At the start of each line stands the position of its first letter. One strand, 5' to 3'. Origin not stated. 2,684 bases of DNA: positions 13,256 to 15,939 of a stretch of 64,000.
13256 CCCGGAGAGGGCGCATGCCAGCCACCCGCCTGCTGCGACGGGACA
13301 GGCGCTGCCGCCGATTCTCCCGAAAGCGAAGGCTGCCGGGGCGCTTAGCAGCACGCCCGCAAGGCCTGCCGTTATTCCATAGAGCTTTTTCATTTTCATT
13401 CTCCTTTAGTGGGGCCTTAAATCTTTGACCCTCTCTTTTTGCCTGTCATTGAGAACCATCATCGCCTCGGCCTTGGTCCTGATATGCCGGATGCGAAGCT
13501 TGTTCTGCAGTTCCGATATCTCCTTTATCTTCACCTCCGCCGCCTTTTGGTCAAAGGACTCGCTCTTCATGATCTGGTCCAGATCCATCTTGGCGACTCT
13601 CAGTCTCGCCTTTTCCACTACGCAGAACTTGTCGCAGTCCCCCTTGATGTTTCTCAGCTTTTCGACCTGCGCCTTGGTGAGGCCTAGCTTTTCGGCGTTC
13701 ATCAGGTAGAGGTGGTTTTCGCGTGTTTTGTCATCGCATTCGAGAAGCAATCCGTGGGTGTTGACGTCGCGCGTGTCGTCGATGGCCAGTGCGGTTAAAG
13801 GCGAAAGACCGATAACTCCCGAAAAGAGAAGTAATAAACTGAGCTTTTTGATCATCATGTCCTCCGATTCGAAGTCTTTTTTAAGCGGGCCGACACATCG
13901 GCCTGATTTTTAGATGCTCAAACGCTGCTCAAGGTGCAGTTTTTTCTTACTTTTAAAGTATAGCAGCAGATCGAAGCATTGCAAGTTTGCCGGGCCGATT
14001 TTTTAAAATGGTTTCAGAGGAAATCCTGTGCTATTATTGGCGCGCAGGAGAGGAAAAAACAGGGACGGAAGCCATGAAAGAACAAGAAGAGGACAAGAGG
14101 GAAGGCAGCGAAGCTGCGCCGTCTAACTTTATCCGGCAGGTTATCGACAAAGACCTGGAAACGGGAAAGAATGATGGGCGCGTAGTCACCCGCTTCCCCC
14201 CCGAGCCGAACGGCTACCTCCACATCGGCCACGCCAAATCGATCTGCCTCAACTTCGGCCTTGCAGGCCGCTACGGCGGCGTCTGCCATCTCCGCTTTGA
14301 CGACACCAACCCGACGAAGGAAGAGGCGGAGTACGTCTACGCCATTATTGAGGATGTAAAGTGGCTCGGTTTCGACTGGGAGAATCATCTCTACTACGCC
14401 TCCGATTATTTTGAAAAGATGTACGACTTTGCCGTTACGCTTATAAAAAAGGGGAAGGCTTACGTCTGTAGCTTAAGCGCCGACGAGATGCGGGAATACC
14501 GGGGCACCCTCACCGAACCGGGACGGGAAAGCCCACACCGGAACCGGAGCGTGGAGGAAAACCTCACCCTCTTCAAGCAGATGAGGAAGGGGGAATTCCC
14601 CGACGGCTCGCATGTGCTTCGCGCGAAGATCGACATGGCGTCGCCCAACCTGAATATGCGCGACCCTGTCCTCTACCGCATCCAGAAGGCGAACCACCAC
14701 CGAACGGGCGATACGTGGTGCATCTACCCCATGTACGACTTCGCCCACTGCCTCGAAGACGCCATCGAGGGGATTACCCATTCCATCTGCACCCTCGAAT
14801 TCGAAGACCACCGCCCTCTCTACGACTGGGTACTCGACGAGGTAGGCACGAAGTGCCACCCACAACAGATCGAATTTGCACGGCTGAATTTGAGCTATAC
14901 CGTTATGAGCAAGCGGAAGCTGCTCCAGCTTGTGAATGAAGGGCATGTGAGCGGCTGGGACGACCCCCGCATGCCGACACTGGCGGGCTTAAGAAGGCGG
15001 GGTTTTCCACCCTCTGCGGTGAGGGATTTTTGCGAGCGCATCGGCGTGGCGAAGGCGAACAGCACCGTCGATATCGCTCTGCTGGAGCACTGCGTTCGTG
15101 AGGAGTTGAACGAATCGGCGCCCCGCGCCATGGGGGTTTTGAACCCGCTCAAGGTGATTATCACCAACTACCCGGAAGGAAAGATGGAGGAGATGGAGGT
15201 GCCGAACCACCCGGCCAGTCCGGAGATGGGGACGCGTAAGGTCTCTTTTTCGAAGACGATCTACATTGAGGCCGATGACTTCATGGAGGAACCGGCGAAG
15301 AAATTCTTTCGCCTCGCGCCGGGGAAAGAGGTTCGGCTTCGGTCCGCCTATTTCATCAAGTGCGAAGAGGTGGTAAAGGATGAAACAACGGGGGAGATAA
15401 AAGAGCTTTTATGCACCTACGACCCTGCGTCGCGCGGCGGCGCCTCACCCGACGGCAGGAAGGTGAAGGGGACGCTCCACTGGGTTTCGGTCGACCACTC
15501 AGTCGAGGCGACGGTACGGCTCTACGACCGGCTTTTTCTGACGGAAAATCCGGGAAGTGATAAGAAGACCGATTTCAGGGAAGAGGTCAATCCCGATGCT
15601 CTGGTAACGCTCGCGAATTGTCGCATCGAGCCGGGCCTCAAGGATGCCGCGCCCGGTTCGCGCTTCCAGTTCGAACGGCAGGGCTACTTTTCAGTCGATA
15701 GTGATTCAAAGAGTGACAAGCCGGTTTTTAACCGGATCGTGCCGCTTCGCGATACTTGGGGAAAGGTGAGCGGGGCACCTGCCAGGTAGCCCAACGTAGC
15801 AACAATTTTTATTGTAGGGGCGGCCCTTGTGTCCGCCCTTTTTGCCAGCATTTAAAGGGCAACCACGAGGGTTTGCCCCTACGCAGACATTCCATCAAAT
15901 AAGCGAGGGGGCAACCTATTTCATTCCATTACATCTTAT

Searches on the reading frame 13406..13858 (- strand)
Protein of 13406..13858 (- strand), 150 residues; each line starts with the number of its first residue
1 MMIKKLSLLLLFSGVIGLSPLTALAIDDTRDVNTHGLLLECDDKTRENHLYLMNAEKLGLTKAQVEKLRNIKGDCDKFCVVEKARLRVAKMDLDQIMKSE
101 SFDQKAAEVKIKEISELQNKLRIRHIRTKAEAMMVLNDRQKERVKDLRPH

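Call 8: search_protein_families(library=pfam, proteins=[window:13406-13858:-])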
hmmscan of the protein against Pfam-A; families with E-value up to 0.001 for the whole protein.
window:13406-13858:- (150 aa): 1 family
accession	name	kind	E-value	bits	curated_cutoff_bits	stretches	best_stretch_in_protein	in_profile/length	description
PF13801.11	Metal_resist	-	3.7e-07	30.8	29.2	1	49-142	31-124/125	Heavy-metal resistance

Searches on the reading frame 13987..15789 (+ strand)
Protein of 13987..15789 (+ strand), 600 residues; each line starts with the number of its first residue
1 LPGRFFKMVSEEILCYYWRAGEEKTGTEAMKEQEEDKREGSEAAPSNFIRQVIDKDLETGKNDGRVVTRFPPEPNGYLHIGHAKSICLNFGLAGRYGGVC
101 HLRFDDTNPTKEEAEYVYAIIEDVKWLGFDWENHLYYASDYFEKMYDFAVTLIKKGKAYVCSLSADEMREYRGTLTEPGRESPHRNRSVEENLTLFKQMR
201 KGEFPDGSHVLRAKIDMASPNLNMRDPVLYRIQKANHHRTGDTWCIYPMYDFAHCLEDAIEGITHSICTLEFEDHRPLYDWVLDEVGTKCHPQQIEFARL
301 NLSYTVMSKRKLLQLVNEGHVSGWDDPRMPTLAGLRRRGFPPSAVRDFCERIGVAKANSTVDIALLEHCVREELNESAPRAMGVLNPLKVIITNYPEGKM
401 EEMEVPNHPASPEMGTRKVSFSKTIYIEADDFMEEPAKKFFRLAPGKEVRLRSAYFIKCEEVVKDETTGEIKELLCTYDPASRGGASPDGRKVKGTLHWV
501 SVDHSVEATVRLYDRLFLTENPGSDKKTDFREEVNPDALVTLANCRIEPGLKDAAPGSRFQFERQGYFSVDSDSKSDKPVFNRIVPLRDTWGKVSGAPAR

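Call 8: search_protein_families(library=pfam, proteins=[window:13987-15789:+])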
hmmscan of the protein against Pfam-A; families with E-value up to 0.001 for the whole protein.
window:13987-15789:+ (600 aa): 3 families
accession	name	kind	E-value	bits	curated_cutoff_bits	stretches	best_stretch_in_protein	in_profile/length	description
PF00749.27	tRNA-synt_1c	-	8.5e-117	390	23.4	1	66-375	2-313/314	tRNA synthetases class I (E and Q), catalytic domain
PF03950.23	tRNA-synt_1c_C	-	1.1e-33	115.7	23.9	1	378-479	1-91/91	tRNA synthetases class I (E and Q), anti-codon binding domain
PF20974.2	tRNA-synt_1c_C2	-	3.7e-22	79.2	23.9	1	496-571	1-69/69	tRNA synthetases class I (E and Q), anti-codon binding domain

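Call 16: find_homologous_proteins(query=window:13987-15789:+, max_evalue=1e-100)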
Query window:13987-15789:+ (600 aa): 8000 proteins with E <= 1e-100 among 8000 candidates; the best 120 are listed.
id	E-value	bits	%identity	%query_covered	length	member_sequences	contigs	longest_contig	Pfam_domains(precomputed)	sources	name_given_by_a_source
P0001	0.0e+0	1400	100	99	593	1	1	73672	PF20974.3,PF00749.28,PF03950.24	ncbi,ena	-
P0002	0.0e+0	1046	77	93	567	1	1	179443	PF20974.3,PF00749.28,PF03950.24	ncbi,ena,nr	ncbi:MAG: glutamine--tRNA ligase/YqeY domain fusion protein [Deltaproteobacteria bacterium]|nr:gluta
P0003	0.0e+0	1046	77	93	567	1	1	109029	PF20974.3,PF00749.28,PF03950.24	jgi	-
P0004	0.0e+0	1043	77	92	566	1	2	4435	PF20974.3,PF00749.28,PF03950.24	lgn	-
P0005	0.0e+0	1029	77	92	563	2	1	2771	PF20974.3,PF00749.28,PF03950.24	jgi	-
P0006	8.8e-290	981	74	93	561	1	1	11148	PF20974.3,PF00749.28,PF03950.24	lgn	-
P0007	1.5e-288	977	71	94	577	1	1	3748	PF20974.3,PF00749.28,PF03950.24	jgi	jgi:glutaminyl-tRNA synthetase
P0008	1.0e-287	974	74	94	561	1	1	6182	PF20974.3,PF00749.28,PF03950.24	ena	-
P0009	3.8e-287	972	72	93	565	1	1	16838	PF20974.3,PF00749.28,PF03950.24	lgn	-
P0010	8.7e-287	971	71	95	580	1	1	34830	PF20974.3,PF00749.28,PF03950.24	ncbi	-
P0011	1.6e-286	970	71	96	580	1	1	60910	PF20974.3,PF00749.28,PF03950.24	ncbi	-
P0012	2.0e-286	970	71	95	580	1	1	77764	PF20974.3,PF00749.28,PF03950.24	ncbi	-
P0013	2.2e-286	970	71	95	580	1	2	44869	PF20974.3,PF00749.28,PF03950.24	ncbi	-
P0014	1.3e-285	967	73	93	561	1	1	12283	PF20974.3,PF00749.28,PF03950.24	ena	-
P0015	2.0e-285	966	70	96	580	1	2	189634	PF20974.3,PF00749.28,PF03950.24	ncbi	-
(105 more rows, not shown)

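Call 17: find_encoding_contigs(protein=P0001, flank=10000, max_places=3)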
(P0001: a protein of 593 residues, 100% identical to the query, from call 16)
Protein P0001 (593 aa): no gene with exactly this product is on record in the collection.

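Call 18: find_encoding_contigs(protein=P0002, flank=10000, max_places=3)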
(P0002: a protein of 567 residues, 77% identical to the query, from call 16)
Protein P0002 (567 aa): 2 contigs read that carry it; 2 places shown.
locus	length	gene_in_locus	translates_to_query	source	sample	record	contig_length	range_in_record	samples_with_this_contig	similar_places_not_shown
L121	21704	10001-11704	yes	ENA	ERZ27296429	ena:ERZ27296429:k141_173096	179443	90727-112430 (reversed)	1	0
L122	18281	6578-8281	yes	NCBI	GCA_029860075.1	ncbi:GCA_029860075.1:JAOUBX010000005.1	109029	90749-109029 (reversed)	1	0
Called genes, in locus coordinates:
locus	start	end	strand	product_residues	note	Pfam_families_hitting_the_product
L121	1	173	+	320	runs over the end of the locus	-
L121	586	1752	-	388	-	PF13173:AAA_14, PF13635:DUF4143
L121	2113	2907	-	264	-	PF01833:TIG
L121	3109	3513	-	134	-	-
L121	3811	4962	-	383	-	PF00145:DNA_methylase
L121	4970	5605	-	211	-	PF09517:RE_Eco29kI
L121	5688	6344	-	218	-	-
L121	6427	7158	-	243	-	PF00072:Response_reg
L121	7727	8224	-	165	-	PF10543:ORF6N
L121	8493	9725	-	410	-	PF13173:AAA_14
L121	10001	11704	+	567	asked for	PF00749:tRNA-synt_1c, PF03950:tRNA-synt_1c_C, PF20974:tRNA-synt_1c_C2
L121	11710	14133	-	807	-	PF00989:PAS, PF08448:PAS_4, PF13426:PAS_9, PF01590:GAF, PF13185:GAF_2, PF00512:HisKA, PF02518:HATPase_c, PF00072:Response_reg, +2 more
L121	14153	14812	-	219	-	PF13690:CheX (faint), PF04509:CheC (faint)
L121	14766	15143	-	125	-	PF00072:Response_reg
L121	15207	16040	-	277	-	PF00561:Abhydrolase_1, PF12146:Hydrolase_4, PF12697:Abhydrolase_6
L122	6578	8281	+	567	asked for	PF00749:tRNA-synt_1c, PF03950:tRNA-synt_1c_C, PF20974:tRNA-synt_1c_C2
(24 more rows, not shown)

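Call 19: find_encoding_contigs(protein=P0003, flank=10000, max_places=3)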
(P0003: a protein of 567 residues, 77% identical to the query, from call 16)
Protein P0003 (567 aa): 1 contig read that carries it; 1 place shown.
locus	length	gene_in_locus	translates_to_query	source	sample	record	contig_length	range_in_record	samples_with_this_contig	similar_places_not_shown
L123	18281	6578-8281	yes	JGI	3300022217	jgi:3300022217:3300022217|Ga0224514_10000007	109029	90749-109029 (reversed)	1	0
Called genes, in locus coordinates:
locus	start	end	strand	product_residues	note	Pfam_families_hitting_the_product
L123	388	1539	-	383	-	PF00145:DNA_methylase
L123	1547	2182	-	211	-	PF09517:RE_Eco29kI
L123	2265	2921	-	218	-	-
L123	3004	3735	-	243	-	PF00072:Response_reg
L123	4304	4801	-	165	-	PF10543:ORF6N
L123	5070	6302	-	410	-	PF13173:AAA_14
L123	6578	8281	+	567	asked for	PF00749:tRNA-synt_1c, PF03950:tRNA-synt_1c_C, PF20974:tRNA-synt_1c_C2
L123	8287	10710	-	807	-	PF00989:PAS, PF08448:PAS_4, PF13426:PAS_9, PF01590:GAF, PF13185:GAF_2, PF00512:HisKA, PF02518:HATPase_c, PF00072:Response_reg, +2 more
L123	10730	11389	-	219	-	PF13690:CheX (faint), PF04509:CheC (faint)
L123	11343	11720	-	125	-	PF00072:Response_reg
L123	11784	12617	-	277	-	PF00561:Abhydrolase_1, PF12146:Hydrolase_4, PF12697:Abhydrolase_6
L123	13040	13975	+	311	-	PF01040:UbiA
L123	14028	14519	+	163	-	PF01288:HPPK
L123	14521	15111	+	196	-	PF23914:TPR_CcmH_CycH (weak), PF13432:TPR_16, PF13414:TPR_11 (weak), PF13424:TPR_12, PF00515:TPR_1 (weak), PF13428:TPR_14 (weak), PF13414:TPR_11, PF14559:TPR_19 (weak), +12 more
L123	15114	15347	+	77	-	PF04945:YHS (weak)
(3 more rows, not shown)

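Call 40: list_cluster_members(proteins=[P0001])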
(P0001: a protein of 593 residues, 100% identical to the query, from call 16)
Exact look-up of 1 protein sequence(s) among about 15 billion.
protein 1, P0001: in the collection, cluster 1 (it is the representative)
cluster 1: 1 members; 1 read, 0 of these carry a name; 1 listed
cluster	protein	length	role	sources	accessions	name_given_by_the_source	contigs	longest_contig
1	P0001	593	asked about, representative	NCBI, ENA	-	-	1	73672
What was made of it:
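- Tried and rejected: The cluster look-up gave no name or accession (call 40).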
